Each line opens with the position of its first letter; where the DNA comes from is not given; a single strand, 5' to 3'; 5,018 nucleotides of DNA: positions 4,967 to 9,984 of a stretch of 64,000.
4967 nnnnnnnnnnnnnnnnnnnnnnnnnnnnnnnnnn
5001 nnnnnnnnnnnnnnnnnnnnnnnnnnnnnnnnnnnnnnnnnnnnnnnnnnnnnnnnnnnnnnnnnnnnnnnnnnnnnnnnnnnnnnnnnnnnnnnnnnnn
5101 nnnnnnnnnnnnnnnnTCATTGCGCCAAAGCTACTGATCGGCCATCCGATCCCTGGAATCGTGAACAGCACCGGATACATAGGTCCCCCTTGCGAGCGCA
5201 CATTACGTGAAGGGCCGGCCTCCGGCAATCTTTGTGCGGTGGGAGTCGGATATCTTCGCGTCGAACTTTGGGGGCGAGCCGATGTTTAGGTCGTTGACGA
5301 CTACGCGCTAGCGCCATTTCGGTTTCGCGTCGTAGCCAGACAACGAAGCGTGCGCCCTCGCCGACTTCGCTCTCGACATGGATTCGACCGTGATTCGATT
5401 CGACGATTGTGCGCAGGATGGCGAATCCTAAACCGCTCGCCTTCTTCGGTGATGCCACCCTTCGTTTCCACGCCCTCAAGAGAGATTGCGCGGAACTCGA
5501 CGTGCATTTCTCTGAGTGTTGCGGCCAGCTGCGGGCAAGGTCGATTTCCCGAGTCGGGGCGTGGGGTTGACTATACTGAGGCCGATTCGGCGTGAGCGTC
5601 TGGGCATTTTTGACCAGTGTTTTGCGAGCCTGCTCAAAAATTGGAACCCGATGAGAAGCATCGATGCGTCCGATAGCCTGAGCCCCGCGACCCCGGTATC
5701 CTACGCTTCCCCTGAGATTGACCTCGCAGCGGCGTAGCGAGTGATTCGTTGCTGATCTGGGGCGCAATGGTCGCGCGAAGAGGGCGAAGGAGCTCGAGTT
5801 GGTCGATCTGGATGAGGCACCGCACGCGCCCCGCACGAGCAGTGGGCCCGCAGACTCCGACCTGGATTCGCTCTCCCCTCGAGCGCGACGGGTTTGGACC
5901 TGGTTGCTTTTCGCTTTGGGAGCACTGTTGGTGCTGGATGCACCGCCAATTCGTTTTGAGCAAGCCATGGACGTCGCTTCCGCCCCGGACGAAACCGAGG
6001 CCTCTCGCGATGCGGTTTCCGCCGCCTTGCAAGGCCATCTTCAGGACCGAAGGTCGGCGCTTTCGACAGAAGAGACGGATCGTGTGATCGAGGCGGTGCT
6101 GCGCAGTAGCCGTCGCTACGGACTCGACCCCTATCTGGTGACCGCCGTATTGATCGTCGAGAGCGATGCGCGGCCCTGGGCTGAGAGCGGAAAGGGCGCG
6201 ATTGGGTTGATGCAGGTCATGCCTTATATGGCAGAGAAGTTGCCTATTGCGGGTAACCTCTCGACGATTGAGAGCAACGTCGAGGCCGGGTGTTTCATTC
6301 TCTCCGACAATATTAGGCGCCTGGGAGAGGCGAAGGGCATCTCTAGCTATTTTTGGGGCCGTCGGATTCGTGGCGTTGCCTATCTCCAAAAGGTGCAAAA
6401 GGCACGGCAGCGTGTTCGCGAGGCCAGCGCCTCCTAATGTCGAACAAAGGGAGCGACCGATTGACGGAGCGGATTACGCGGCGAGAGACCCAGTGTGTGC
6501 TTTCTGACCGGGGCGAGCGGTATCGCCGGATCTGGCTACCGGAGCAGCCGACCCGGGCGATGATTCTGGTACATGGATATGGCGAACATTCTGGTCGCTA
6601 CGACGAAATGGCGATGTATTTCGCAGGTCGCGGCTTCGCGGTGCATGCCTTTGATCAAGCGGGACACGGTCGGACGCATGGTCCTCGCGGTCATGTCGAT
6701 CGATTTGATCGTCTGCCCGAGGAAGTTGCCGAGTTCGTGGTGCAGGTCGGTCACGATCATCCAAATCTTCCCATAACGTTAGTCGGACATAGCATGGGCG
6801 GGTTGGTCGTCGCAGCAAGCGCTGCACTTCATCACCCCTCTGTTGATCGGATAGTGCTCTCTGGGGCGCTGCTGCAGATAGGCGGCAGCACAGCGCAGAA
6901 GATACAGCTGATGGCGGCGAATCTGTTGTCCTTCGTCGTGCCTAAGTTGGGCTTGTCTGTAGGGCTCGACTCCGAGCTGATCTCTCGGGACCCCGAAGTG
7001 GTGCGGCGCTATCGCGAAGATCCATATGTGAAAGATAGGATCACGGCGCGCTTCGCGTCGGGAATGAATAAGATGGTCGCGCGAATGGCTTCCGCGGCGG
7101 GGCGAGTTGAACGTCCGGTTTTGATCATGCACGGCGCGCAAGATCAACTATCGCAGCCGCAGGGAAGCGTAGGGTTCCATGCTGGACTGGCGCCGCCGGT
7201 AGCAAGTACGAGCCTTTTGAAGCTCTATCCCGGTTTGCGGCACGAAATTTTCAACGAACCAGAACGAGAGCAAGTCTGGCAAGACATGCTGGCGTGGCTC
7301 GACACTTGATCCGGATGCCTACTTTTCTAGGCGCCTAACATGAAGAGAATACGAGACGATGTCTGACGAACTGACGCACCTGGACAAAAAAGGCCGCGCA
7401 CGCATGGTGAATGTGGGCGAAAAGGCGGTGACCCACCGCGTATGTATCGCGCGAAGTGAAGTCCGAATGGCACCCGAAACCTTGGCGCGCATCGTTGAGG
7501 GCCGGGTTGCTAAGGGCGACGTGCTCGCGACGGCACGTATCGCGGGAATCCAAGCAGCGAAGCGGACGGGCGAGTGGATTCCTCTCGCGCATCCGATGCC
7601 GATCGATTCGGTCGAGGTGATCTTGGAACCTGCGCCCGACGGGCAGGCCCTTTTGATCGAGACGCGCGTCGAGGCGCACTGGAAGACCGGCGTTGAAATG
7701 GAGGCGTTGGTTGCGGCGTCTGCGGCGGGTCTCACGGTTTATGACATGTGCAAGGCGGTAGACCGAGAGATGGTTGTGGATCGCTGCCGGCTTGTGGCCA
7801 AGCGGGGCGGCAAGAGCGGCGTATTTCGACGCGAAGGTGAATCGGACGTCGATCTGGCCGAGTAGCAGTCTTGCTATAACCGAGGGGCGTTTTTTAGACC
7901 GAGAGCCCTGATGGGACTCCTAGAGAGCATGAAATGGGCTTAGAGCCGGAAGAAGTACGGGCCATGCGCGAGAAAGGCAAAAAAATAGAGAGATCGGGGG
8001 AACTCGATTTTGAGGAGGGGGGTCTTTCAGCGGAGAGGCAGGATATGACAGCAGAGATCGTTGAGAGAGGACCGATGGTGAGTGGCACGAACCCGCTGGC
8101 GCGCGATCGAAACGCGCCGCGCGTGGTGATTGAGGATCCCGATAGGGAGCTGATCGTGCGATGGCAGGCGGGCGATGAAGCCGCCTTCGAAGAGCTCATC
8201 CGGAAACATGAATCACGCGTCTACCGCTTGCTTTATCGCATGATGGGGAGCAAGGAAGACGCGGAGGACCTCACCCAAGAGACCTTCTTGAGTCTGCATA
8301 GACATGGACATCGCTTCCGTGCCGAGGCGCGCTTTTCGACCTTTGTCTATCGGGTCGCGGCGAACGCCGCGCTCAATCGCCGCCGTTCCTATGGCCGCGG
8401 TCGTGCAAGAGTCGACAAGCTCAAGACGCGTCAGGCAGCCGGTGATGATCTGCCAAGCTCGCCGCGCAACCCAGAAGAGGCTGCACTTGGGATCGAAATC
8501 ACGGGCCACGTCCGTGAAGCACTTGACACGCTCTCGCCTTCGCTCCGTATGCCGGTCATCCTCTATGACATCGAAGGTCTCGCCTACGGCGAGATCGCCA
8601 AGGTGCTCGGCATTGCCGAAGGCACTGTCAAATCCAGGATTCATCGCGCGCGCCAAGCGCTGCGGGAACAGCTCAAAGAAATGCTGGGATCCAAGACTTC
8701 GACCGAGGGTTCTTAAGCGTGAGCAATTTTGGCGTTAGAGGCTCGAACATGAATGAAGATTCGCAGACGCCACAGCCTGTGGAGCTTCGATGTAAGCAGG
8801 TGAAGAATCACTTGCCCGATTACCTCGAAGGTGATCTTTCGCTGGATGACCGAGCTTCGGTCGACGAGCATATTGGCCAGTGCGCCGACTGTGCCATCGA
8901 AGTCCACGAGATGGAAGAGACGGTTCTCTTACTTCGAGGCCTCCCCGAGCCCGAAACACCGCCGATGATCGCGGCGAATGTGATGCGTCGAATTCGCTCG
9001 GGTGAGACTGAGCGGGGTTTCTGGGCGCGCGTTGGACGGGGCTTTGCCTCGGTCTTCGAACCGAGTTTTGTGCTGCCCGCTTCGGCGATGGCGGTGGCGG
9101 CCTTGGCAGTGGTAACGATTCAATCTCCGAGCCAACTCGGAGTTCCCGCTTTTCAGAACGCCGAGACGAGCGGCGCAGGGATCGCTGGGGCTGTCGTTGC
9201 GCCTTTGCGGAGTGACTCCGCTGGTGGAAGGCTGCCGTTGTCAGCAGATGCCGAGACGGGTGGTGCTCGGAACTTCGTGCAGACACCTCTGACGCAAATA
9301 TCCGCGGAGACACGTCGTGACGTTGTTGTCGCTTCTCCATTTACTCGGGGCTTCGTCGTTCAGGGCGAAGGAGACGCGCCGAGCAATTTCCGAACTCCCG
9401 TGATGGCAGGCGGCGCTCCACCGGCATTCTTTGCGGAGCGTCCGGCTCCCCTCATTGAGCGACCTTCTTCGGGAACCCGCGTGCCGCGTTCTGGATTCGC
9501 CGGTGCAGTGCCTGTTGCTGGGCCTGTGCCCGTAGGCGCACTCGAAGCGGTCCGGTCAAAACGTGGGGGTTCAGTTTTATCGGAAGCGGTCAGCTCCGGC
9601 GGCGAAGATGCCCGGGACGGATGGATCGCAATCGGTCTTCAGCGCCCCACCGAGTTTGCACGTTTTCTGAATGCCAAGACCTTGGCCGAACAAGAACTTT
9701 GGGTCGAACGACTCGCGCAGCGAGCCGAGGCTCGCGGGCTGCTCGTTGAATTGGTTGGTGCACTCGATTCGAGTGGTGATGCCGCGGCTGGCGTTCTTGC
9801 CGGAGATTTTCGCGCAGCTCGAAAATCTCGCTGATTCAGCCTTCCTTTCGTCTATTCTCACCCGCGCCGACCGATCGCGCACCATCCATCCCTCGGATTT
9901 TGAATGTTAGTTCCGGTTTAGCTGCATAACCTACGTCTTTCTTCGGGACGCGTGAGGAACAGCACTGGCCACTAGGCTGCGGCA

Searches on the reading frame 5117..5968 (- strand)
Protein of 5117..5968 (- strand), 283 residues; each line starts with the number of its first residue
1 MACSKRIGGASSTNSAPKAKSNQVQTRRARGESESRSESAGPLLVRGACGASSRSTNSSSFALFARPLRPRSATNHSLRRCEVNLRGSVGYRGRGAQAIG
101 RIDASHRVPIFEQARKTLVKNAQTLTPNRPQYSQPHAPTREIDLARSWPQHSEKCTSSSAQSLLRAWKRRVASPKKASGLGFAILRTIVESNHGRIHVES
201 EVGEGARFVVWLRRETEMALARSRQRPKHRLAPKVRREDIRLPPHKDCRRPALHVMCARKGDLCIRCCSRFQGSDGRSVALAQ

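Call 83: search_protein_families(library=pfam, max_evalue=0.001, proteins=[window:5117-5968:-])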
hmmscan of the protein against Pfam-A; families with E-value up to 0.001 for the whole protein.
window:5117-5968:- (283 aa): 1 family
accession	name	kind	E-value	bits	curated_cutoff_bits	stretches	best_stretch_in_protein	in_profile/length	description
PF02518.31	HATPase_c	-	7.7e-06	26.8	26.4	1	175-215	70-110/111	Histidine kinase-, DNA gyrase B-, and HSP90-like ATPase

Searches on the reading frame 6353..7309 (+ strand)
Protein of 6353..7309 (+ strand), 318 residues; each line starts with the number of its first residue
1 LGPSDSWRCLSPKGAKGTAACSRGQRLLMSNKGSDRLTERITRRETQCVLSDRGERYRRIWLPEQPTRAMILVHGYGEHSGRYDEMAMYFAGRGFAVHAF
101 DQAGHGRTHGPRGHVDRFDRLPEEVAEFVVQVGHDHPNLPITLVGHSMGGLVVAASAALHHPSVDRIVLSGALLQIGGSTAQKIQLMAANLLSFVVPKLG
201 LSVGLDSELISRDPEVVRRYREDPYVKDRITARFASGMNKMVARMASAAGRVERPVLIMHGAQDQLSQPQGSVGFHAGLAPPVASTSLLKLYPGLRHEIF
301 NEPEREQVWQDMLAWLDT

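Call 42: search_protein_families(library=pfam, max_evalue=0.00001, proteins=[window:6353-7309:+])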
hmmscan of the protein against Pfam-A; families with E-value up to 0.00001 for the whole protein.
window:6353-7309:+ (318 aa): 5 families
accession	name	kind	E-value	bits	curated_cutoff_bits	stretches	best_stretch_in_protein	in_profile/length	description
PF12146.15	Hydrolase_4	-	1.9e-67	227.5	27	1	65-304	2-239/239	Serine aminopeptidase, S33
PF00561.26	Abhydrolase_1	-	1.1e-20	74.8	25.8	1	69-277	2-223/245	alpha/beta hydrolase fold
PF12697.13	Abhydrolase_6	-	8.4e-16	59.7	26.3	1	71-300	2-207/217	Alpha/beta hydrolase family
PF20408.4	Abhydrolase_11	-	3.9e-07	30.4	27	1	68-164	3-99/193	Alpha/beta hydrolase domain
PF00326.27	Peptidase_S9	-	3.8e-06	27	22.6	0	249-317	142-207/213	Prolyl oligopeptidase family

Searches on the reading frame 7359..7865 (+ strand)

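Call 42: search_protein_families(library=pfam, max_evalue=0.00001, proteins=[window:7359-7865:+])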
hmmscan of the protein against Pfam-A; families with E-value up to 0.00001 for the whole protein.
window:7359-7865:+ (168 aa): 1 family
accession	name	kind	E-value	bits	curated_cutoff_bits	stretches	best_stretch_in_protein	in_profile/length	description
PF01967.27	MoaC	-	5.1e-51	172.7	27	1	16-151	1-136/136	MoaC family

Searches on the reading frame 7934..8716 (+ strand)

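Call 42: search_protein_families(library=pfam, max_evalue=0.00001, proteins=[window:7934-8716:+])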
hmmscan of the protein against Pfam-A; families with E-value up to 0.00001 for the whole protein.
window:7934-8716:+ (260 aa): 4 families
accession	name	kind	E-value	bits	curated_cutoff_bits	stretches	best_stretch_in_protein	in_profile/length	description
PF04542.20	Sigma70_r2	-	1.3e-19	70.2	24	1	88-155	1-70/71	Sigma-70 region 2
PF08281.18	Sigma70_r4_2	-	5.8e-17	61.5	25.7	1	193-243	4-54/54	Sigma-70, region 4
PF04545.22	Sigma70_r4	-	5.5e-12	45.5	24.1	1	196-245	1-50/50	Sigma-70, region 4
PF07638.17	Sigma70_ECF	-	7e-07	29.8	21.1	1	73-248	7-184/185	ECF sigma factor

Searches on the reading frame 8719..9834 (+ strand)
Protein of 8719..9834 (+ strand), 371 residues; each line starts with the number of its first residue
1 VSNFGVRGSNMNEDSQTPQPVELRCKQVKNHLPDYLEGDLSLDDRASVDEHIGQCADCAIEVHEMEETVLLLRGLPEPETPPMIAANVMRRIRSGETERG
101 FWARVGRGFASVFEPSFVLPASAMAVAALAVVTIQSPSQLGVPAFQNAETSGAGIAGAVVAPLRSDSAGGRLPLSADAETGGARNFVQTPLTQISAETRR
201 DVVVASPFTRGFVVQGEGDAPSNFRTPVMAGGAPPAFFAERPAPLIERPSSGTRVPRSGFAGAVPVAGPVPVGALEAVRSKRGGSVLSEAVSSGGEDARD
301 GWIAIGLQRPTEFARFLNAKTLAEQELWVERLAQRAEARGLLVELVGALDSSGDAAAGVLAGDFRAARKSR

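Call 42: search_protein_families(library=pfam, max_evalue=0.00001, proteins=[window:8719-9834:+])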
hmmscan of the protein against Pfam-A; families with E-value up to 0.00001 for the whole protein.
window:8719-9834:+ (371 aa): 1 family
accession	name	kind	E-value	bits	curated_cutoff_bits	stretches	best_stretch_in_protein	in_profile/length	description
PF13490.11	zf-HC2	-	1.4e-10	41.5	22.2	1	25-59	1-35/35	Putative zinc-finger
